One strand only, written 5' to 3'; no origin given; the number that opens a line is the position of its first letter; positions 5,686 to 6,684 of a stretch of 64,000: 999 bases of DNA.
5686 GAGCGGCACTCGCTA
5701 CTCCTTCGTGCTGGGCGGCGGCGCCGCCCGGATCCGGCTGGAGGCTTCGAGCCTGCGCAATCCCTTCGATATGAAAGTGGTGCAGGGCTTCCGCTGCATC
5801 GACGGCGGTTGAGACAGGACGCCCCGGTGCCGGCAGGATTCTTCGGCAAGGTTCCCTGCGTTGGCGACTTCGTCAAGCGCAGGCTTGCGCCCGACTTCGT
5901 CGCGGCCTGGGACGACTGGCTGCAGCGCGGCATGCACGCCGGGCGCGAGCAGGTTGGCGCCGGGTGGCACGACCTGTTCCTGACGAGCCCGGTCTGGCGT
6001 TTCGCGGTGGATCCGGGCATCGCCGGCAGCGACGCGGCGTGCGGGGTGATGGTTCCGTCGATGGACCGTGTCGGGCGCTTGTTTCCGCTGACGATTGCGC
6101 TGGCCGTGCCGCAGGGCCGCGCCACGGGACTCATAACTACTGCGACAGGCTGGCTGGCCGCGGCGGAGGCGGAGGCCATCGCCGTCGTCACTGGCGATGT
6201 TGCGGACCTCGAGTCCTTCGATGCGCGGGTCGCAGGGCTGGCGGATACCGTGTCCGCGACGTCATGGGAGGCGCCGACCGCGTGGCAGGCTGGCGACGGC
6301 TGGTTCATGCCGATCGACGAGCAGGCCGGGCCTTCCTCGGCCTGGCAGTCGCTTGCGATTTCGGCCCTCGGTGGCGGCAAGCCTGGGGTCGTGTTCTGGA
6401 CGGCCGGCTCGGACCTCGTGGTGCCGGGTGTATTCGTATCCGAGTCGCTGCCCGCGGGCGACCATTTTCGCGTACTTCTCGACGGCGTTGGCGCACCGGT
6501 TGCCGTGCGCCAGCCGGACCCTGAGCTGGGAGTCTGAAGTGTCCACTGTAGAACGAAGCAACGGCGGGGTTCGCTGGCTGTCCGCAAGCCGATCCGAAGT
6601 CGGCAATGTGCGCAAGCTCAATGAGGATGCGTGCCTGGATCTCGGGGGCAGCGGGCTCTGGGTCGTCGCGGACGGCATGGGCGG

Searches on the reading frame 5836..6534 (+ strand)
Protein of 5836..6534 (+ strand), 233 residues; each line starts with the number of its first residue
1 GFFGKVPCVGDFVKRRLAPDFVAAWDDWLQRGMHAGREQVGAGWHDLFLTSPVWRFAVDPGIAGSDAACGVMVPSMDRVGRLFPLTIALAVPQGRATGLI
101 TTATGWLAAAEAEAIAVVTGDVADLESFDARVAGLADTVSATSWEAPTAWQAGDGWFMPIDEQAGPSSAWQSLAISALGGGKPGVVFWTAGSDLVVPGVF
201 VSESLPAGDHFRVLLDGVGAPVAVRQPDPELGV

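Call 51: search_protein_families(library=ncbifam, proteins=[window:5836-6534:+], max_evalue=0.001)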
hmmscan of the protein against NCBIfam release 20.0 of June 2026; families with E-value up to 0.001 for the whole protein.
window:5836-6534:+ (233 aa): 1 family
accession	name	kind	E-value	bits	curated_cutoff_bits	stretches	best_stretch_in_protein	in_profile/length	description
TIGR03373.1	VI_minor_4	hypoth_equivalog_domain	4.8e-39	133.6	41.2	1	1-120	1-121/136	type VI secretion system-associated protein TagF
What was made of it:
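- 5809..6537 (+): tagF; the start is either 5809 or 5827. NCBIfam TIGR03373 (call 51).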
